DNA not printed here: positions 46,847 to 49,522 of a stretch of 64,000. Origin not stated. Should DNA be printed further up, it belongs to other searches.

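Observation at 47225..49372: Orphan, short glycyl-radical enzyme inside a glycan-degradation locus with no activating enzyme nearby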

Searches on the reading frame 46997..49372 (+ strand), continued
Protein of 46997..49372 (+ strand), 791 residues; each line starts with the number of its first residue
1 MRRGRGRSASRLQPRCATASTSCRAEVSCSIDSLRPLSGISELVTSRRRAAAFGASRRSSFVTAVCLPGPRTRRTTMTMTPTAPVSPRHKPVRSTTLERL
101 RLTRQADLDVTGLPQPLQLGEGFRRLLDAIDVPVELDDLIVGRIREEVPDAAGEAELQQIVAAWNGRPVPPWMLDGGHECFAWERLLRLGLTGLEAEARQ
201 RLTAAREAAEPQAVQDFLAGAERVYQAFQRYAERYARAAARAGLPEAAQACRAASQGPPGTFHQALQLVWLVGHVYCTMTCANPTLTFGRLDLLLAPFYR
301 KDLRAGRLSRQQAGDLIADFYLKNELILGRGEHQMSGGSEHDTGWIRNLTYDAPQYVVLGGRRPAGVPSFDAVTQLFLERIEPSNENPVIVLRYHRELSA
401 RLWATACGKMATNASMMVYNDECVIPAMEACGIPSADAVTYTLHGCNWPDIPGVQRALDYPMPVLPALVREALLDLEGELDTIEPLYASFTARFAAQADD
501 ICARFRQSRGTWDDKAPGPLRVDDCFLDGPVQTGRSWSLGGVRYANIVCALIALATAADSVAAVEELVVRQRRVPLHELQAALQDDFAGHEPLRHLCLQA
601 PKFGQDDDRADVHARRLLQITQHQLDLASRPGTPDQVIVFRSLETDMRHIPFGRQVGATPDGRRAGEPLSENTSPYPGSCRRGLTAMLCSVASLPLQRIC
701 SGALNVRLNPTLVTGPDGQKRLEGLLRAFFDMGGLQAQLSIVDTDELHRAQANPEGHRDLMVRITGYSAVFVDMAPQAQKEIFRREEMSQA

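Call 38: find_encoding_contigs(protein=P0071, flank=10000, max_places=2)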
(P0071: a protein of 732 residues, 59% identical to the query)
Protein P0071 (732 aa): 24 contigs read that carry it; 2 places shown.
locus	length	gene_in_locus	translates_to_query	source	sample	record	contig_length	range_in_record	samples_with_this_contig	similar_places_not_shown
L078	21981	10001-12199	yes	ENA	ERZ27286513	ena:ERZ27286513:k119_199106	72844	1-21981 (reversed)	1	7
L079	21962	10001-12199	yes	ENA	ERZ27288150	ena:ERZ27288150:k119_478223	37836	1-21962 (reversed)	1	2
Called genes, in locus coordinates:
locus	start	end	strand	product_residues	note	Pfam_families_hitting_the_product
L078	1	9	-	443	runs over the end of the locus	PF05977:MFS_3, PF07690:MFS_1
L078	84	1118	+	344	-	PF05721:PhyH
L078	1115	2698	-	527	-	PF13424:TPR_12 (faint)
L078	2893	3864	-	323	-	PF13795:HupE_UreJ_2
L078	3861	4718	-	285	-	PF13145:Rotamase_2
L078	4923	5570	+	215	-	PF01794:Ferric_reduct (weak)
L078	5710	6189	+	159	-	PF26745:SPM (weak)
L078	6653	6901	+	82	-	PF00296:Bac_luciferase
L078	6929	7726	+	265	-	PF00296:Bac_luciferase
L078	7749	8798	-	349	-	PF08240:ADH_N, PF16912:Glu_dehyd_C, PF00107:ADH_zinc_N, PF13602:ADH_zinc_N_2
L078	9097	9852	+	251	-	PF13350:Y_phosphatase3, PF03162:Y_phosphatase2 (weak)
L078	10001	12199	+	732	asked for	PF02901:PFL-like, PF01228:Gly_radical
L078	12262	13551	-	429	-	PF19289:PmbA_TldD_3rd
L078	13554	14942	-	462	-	PF01523:PmbA_TldD_1st, PF19289:PmbA_TldD_3rd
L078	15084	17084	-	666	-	PF04734:Ceramidase_alk, PF17048:Ceramidse_alk_C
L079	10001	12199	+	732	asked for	PF02901:PFL-like, PF01228:Gly_radical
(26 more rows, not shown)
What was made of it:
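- Marine members are flanked by families that usually need O2 (PhyH, luciferase-like monooxygenase), which is odd for an O2-labile enzyme (call 38).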

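Call 40: search_solved_structures(query=A1, max_evalue=1e-20, show_alignments=4)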
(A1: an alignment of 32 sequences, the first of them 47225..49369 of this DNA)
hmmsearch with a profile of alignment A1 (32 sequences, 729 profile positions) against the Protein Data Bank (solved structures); distinct sequences matched with E-value up to 1e-20: 33.
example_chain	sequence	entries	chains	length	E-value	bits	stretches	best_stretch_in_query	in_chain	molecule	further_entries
9f3w_A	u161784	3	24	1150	8.8e-85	288.6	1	113-726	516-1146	Choline trimethylamine-lyase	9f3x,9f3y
1r8w_A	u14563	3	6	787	1.2e-83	284.9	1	114-727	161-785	glycerol dehydratase | B12-independent glycerol dehydratase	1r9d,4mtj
5a0z_A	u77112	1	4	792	7.6e-81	275.5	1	112-726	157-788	CHOLINE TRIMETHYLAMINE LYASE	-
5a0u_A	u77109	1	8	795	7.7e-81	275.5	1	112-726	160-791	CHOLINE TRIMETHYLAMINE LYASE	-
7vua_A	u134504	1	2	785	9.6e-81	275.2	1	122-725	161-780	HplG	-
5i2a_A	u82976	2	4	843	5.7e-80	272.7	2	114-526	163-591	Diol-dehydratase | Diol dehydratase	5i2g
8id7_A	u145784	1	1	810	8.7e-80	272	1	116-727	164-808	Probable dehydratase YbiW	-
8yjn_A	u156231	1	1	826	9.1e-80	272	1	116-727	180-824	Probable dehydratase YbiW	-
6vxc_A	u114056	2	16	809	3.3e-78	266.8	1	167-727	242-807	Trans-4-hydroxy-L-proline dehydratase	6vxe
5fav_A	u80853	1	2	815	5.4e-78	266.1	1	125-725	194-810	Choline trimethylamine-lyase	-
5kdp_A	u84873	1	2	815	6e-78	266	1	125-725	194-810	Choline trimethylamine-lyase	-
9ht9_A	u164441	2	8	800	7.1e-78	265.7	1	125-725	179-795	Choline trimethylamine-lyase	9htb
9r0v_A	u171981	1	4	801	7.4e-78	265.7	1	125-725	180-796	Choline trimethylamine-lyase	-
6vue_A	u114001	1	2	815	8.1e-78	265.5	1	125-725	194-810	Choline trimethylamine-lyase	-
5fay_A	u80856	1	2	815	8.2e-78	265.5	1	125-725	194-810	Choline trimethylamine-lyase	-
6lon_B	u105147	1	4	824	3.2e-73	250.4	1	121-728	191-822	PFL2/glycerol dehydratase family glycyl radical enzyme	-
5ymr_B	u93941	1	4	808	1.2e-72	248.5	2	492-725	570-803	Formate acetyltransferase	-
7kq3_A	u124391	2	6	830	8.2e-68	232.5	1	490-726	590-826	Isethionate sulfite-lyase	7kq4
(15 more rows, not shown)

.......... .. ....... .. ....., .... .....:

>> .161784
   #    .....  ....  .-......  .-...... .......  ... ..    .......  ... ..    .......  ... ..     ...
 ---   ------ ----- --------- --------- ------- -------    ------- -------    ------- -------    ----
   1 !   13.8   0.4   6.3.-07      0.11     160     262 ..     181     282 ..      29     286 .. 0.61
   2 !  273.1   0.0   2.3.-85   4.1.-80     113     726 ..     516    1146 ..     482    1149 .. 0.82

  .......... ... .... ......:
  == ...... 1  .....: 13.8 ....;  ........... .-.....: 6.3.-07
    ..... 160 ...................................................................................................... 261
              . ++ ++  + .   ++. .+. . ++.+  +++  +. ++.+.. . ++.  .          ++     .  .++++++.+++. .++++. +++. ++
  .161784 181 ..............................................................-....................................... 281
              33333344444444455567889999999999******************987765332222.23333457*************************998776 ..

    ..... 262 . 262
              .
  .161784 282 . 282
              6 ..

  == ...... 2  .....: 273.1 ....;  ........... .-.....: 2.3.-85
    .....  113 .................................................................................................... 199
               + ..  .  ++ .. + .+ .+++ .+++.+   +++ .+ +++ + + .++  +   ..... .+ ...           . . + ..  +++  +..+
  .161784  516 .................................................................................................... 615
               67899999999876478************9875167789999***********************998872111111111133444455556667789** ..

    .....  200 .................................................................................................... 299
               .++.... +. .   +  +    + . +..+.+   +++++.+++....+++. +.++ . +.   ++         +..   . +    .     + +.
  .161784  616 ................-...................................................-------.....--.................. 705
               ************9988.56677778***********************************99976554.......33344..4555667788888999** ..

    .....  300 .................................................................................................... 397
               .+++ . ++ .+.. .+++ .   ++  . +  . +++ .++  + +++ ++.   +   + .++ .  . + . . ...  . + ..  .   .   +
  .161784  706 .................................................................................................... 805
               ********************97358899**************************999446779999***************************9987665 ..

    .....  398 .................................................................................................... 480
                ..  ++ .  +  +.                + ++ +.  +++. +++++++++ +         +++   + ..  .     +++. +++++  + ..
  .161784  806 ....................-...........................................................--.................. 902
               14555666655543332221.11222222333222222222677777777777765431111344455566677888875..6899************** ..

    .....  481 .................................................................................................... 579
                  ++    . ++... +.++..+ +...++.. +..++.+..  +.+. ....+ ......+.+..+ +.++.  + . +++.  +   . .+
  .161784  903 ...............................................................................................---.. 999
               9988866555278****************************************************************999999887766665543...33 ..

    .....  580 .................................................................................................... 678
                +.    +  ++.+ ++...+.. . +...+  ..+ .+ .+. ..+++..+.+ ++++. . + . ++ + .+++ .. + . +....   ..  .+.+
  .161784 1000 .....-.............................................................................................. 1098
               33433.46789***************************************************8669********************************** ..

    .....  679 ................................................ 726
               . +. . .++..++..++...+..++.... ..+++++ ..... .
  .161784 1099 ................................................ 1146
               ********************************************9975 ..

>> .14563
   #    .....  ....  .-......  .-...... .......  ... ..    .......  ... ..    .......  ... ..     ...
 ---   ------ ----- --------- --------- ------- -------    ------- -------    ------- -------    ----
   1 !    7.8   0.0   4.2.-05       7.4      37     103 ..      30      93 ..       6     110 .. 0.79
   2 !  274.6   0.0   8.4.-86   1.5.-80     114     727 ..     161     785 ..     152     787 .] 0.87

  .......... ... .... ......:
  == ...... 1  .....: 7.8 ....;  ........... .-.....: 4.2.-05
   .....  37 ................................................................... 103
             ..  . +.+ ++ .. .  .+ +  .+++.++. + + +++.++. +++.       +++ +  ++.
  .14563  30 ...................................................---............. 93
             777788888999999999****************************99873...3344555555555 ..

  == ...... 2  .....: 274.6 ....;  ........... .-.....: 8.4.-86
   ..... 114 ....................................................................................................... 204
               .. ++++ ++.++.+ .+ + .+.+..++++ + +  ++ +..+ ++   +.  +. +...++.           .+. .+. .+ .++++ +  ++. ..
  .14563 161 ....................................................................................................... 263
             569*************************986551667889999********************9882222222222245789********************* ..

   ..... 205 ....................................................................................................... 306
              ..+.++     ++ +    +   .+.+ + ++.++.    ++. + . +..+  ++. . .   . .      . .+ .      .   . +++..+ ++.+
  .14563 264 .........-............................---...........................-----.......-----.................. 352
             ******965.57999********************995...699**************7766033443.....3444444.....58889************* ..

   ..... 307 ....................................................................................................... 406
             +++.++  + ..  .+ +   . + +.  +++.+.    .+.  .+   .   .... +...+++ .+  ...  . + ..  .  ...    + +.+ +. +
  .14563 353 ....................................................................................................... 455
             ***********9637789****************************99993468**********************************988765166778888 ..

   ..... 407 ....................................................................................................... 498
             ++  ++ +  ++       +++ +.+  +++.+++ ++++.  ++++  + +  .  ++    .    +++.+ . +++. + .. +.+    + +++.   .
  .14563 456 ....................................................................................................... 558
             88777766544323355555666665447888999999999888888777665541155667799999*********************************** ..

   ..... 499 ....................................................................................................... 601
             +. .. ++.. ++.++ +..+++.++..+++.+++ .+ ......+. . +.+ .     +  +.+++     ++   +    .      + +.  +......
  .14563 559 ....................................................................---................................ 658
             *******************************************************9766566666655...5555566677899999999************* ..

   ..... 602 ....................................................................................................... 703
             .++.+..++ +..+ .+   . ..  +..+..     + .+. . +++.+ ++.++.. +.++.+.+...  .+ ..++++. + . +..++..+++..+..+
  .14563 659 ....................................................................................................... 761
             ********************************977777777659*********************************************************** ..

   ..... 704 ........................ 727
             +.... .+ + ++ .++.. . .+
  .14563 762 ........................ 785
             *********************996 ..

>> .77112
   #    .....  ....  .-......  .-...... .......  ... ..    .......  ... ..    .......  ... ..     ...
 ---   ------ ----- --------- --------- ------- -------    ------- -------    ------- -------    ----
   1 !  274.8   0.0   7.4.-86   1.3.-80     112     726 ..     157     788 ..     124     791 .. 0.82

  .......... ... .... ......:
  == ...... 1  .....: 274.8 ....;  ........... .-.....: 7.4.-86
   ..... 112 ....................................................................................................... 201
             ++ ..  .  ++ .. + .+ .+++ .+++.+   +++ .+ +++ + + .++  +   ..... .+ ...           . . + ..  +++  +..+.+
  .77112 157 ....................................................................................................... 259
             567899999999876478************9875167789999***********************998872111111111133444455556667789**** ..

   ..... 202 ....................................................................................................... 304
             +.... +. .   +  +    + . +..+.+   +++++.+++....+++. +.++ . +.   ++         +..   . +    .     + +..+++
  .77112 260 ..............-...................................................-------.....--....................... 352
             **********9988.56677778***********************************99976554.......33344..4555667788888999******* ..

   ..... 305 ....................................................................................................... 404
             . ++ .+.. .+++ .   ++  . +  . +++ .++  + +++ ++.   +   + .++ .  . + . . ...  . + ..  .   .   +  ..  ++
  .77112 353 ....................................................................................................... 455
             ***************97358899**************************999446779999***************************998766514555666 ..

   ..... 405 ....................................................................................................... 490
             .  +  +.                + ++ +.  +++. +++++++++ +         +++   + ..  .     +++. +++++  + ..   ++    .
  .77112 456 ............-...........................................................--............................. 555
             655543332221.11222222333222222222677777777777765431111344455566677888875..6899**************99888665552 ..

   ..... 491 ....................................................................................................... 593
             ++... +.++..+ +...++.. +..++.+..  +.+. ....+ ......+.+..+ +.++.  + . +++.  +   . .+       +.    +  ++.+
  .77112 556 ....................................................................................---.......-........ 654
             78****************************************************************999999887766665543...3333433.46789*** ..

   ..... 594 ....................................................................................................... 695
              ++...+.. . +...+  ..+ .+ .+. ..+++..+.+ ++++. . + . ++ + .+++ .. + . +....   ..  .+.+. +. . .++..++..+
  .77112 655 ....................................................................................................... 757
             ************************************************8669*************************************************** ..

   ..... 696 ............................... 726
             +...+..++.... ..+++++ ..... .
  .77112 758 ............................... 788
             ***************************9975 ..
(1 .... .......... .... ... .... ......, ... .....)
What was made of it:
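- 47528..47530 (+): His102, equivalent to glycerol dehydratase His164 (the proton donor to the leaving hydroxyl); retained. Profile alignment to 1r8w (call 40).
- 47981..48064 (+): Family-specific invariant insert, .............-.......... (residues 253-280). Candidate relocated acid/base pair (Glu256/His257) and substrate-binding element. It is an insertion relative to GD and CutC (call 40).
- On GRE 1,2-eliminases (GD, PD, HypD, HpfG, CutC, IslA, HpsG): The loop is G-C-N-W-P-D, and Trp372 aligns to GD Glu435 (call 40).
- Closest known: Choline TMA-lyase CutC and HplG. Same: Highest profile score (289 bits, call 40).
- Glu is replaced by Trp, and the GD His281/Ser282/Asp447 equivalents are lost (call 40).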
